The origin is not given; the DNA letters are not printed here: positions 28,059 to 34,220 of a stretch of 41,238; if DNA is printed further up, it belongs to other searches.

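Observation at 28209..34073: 1957-aa protein is a tandem fusion of two complete GT-C (AftD-like) modules, with a third paralog upstream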

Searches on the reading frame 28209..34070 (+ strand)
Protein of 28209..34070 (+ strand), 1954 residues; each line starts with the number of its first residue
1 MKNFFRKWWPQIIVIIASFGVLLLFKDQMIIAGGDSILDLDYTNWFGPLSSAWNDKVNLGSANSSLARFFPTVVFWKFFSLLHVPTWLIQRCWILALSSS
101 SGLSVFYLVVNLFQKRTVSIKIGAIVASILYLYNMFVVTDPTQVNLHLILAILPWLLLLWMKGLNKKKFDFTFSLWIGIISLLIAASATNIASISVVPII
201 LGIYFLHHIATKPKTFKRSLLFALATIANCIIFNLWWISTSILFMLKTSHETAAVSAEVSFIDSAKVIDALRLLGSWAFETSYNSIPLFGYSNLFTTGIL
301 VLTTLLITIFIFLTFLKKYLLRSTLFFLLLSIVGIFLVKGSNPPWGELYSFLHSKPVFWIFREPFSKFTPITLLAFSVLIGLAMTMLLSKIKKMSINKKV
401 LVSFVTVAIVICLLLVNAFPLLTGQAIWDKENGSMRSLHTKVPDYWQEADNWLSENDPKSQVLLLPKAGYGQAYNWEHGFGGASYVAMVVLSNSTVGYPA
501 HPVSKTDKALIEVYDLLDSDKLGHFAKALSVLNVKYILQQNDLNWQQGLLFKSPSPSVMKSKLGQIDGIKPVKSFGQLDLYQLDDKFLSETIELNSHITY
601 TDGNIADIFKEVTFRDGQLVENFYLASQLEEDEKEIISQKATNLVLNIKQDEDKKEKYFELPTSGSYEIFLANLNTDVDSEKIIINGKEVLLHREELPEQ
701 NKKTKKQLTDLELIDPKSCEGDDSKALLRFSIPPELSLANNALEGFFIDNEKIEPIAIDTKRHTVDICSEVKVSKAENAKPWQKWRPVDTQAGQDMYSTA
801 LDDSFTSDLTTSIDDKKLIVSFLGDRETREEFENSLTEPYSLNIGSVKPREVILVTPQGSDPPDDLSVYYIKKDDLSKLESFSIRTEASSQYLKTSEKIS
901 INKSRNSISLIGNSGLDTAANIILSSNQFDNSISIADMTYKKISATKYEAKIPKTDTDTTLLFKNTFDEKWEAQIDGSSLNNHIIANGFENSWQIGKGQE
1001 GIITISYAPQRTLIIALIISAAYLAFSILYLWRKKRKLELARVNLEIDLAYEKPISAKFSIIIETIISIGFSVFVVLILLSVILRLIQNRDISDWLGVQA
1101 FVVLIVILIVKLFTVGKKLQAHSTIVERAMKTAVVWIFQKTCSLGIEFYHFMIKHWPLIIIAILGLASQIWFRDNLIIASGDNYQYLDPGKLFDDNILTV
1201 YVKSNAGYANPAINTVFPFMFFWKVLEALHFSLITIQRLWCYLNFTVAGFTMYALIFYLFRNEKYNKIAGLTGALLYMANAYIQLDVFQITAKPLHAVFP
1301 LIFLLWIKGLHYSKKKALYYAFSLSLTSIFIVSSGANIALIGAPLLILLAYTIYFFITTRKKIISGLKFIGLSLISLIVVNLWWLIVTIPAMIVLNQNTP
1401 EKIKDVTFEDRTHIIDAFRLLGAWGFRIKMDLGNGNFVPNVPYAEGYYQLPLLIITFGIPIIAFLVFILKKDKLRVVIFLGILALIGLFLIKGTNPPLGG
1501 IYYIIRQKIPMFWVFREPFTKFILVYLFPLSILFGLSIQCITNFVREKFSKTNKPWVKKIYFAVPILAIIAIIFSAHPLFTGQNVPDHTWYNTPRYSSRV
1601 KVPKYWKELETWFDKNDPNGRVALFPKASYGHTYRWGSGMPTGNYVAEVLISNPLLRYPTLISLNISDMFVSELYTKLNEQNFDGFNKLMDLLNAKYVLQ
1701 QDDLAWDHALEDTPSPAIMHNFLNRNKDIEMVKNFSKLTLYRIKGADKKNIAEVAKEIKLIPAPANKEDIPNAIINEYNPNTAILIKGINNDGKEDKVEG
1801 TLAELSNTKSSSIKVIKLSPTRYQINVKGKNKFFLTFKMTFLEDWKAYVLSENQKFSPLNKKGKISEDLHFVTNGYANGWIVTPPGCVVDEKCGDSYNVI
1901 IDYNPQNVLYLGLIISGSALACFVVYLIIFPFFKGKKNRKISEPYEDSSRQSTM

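Call 6: search_protein_families(library=pfam, proteins=[window:28209-34070:+], max_evalue=0.01)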
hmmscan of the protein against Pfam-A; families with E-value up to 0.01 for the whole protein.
window:28209-34070:+ (1954 aa): 1 family
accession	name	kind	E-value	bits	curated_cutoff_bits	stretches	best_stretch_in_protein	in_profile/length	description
PF11847.13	GT-C_AftD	-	3.3e-38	131.5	26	2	43-580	27-544/661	Alpha-(1->3)-arabinofuranosyltransferase, N-terminal GT-C domain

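Call 7: search_protein_families(library=ncbifam, proteins=[window:28209-34070:+], max_evalue=0.01)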
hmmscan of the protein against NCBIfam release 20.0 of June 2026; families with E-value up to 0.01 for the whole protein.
window:28209-34070:+ (1954 aa): 0 families

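Call 15: find_homologous_proteins(query=window:28209-34070:+, max_evalue=0.00001)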
Query window:28209-34070:+ (1954 aa): 22 proteins with E <= 0.00001 among 8000 candidates.
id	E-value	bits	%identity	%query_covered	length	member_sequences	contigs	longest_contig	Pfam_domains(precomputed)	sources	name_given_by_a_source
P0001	0.0e+0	4404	100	100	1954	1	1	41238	PF11847.14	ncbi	-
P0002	0.0e+0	2157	56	86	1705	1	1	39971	PF11847.14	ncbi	ncbi:alpha-(1-_3)-arabinofuranosyltransferase family protein, partial [Patescibacteria group bacteri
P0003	0.0e+0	1982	45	100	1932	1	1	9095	PF11847.14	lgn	-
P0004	6.2e-187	642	33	56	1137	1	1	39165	PF11847.14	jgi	jgi:hypothetical protein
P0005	1.6e-126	442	33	30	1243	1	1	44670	PF11847.14,PF18915.6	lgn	-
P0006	1.2e-107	379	34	35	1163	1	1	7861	PF11847.14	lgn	-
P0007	1.6e-99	352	34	27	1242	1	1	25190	PF11847.14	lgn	-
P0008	1.3e-96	343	30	34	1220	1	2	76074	PF11847.14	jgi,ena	-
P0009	3.3e-85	305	32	29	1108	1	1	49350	PF11847.14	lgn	-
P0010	5.3e-21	92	23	29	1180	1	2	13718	PF11847.14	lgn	-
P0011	3.4e-20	89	26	31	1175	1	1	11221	-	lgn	-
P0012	9.0e-19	85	23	29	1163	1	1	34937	PF11847.14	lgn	-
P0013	8.0e-18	82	25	31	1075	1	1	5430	-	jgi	jgi:hypothetical protein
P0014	4.3e-16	76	23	29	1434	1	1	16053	PF00754.32,PF11847.14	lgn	-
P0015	4.9e-16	76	22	26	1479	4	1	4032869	PF00754.32,PF11847.14,PF24607.2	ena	-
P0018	5.4e-13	66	33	3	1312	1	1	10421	PF00754.32,PF11847.14,PF24607.2,PF25302.1,PF24135.2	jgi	jgi:arabinofuranan 3-O-arabinosyltransferase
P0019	2.1e-9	54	24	25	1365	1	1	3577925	PF00754.32,PF11847.14,PF22633.4,PF24607.2,PF24135.2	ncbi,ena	-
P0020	1.5e-7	47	24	14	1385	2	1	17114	PF00754.32,PF11847.14,PF24607.2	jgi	jgi:arabinofuranan 3-O-arabinosyltransferase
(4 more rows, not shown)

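Call 25: find_encoding_contigs(protein=P0004, flank=10000, max_places=2)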
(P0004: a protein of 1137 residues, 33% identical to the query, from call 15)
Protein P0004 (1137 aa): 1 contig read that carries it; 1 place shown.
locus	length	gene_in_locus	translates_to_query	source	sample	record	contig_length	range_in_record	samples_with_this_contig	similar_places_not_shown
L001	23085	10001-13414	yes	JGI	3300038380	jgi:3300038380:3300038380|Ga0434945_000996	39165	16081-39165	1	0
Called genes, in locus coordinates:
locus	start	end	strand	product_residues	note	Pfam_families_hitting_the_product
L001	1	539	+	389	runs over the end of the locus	PF13439:Glyco_transf_4, PF13579:Glyco_trans_4_4, PF00534:Glycos_transf_1, PF13692:Glyco_trans_1_4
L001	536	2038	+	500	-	PF02310:B12-binding, PF04055:Radical_SAM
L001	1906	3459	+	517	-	PF02310:B12-binding, PF04055:Radical_SAM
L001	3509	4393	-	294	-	-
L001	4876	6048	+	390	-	PF13439:Glyco_transf_4, PF13579:Glyco_trans_4_4 (weak), PF00534:Glycos_transf_1, PF13692:Glyco_trans_1_4, PF13524:Glyco_trans_1_2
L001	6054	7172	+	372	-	PF13353:Fer4_12 (weak), PF04055:Radical_SAM, PF13186:SPASM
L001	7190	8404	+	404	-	PF13439:Glyco_transf_4 (faint), PF20706:GT4-conflict (weak), PF00534:Glycos_transf_1, PF13692:Glyco_trans_1_4, PF13524:Glyco_trans_1_2 (weak)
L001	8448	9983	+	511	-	PF02310:B12-binding, PF04055:Radical_SAM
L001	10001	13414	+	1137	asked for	PF11847:GT-C_AftD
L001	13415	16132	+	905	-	PF11847:GT-C_AftD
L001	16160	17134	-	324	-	PF01073:3Beta_HSD, PF01370:Epimerase, PF02719:Polysacc_synt_2, PF04321:RmlD_sub_bind, PF07993:NAD_binding_4, PF13460:NAD_binding_10, PF16363:GDP_Man_Dehyd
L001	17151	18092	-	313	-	PF01073:3Beta_HSD, PF01370:Epimerase, PF02719:Polysacc_synt_2 (weak), PF04321:RmlD_sub_bind, PF07993:NAD_binding_4 (faint), PF13460:NAD_binding_10, PF16363:GDP_Man_Dehyd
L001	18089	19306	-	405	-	PF01041:DegT_DnrJ_EryC1, PF01212:Beta_elim_lyase (weak), PF00155:Aminotran_1_2 (weak)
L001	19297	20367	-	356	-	PF00483:NTP_transferase, PF12804:NTP_transf_3 (weak), PF00132:Hexapep (faint), PF25084:LbH_EIF2B, PF25087:GMPPB_C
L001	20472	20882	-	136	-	PF14667:Polysacc_synt_C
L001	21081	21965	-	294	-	-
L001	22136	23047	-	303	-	-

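Call 26: find_encoding_contigs(protein=P0003, flank=10000, max_places=2)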
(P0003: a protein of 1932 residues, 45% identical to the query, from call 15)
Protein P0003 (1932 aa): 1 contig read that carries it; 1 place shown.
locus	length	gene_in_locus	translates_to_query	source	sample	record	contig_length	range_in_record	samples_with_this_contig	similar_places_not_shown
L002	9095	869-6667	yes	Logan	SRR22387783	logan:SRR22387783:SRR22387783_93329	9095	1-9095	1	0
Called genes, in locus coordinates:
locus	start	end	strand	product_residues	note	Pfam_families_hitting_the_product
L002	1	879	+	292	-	?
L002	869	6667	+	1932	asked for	PF11847:GT-C_AftD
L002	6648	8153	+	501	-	PF02310:B12-binding, PF04055:Radical_SAM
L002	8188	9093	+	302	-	?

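Call 27: find_encoding_contigs(protein=P0002, flank=10000, max_places=2)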
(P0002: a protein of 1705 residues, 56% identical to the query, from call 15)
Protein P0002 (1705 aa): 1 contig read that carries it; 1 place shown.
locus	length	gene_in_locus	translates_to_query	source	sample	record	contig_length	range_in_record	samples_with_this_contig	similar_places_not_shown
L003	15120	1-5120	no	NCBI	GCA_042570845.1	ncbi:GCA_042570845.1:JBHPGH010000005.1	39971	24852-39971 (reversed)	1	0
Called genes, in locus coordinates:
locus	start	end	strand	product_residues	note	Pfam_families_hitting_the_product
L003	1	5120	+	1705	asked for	PF11847:GT-C_AftD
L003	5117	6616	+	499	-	PF02310:B12-binding, PF04055:Radical_SAM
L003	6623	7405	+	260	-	PF05175:MTS (weak), PF01209:Ubie_methyltran, PF13489:Methyltransf_23, PF13649:Methyltransf_25, PF13847:Methyltransf_31, PF08241:Methyltransf_11, PF08242:Methyltransf_12, PF20922:Anamorsin_N (weak)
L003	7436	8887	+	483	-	PF02310:B12-binding, PF04055:Radical_SAM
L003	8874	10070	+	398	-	PF13439:Glyco_transf_4, PF00534:Glycos_transf_1, PF13692:Glyco_trans_1_4, PF13524:Glyco_trans_1_2 (weak)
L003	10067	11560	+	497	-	PF02310:B12-binding, PF04055:Radical_SAM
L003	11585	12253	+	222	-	PF13489:Methyltransf_23 (weak), PF13847:Methyltransf_31, PF08241:Methyltransf_11, PF08242:Methyltransf_12 (weak), PF13649:Methyltransf_25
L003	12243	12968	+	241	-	PF02353:CMAS, PF13489:Methyltransf_23, PF13847:Methyltransf_31, PF08241:Methyltransf_11, PF08242:Methyltransf_12, PF13649:Methyltransf_25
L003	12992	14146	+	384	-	PF04055:Radical_SAM, PF13353:Fer4_12, PF13186:SPASM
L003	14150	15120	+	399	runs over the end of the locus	PF20706:GT4-conflict, PF00534:Glycos_transf_1, PF13692:Glyco_trans_1_4, PF13524:Glyco_trans_1_2 (weak)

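Call 44: list_cluster_members(proteins=[P0001, P0002, P0003, P0136, P0004, P0024])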
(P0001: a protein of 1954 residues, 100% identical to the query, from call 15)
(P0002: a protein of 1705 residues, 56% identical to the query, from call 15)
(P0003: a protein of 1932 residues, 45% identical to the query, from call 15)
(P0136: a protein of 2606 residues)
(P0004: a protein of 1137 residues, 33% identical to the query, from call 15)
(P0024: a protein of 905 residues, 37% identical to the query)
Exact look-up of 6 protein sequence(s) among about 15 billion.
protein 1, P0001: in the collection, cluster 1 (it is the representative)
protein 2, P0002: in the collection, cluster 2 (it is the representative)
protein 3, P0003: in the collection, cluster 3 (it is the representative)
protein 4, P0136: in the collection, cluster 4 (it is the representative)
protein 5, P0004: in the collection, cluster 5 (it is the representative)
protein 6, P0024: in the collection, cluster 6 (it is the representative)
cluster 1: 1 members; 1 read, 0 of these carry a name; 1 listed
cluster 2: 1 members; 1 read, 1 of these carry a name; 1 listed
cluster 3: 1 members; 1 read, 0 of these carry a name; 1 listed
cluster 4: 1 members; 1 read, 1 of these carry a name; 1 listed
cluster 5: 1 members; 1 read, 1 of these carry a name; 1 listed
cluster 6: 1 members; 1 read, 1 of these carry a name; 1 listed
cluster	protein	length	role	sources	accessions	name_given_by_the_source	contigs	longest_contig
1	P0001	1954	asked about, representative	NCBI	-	-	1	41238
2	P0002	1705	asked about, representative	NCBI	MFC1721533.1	alpha-(1-_3)-arabinofuranosyltransferase family protein, partial [Patescibacteria group ...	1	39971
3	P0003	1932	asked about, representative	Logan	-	-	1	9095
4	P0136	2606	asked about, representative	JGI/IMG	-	arabinofuranan 3-O-arabinosyltransferase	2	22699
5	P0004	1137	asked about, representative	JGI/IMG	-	hypothetical protein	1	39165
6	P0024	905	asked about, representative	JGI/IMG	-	hypothetical protein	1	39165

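Call 46: find_encoding_contigs(protein=P0001, flank=1000, max_places=2)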
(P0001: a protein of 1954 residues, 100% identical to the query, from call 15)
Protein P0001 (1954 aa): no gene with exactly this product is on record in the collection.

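Call 72: find_related_loci(query=A4, collection=genome_contigs, flank=6000)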
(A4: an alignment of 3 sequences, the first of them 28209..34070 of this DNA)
Query A4 (1954 aa) in genome_contigs; peptide patterns used: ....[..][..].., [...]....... (x = any residue, [..] = any of these).
49 stretches matched a pattern; 2 encode a relative of the query (tblastn E <= 1e-3); 2 distinct loci.
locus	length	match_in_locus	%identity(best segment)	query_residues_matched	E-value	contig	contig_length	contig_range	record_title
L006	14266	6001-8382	30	12-1916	1e-78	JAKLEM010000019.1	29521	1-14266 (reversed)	MAG: Candidatus Auribacterota bacterium isolate RA.bin133 RA.bin133_19, whole genome shotgun sequence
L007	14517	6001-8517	28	31-1929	1e-41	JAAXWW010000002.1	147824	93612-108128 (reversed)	MAG: Candidatus Moraniibacteriota bacterium isolate W9_Combined_metabat2_046 W9_Combined_metabat2_046_NODE_58, whole gen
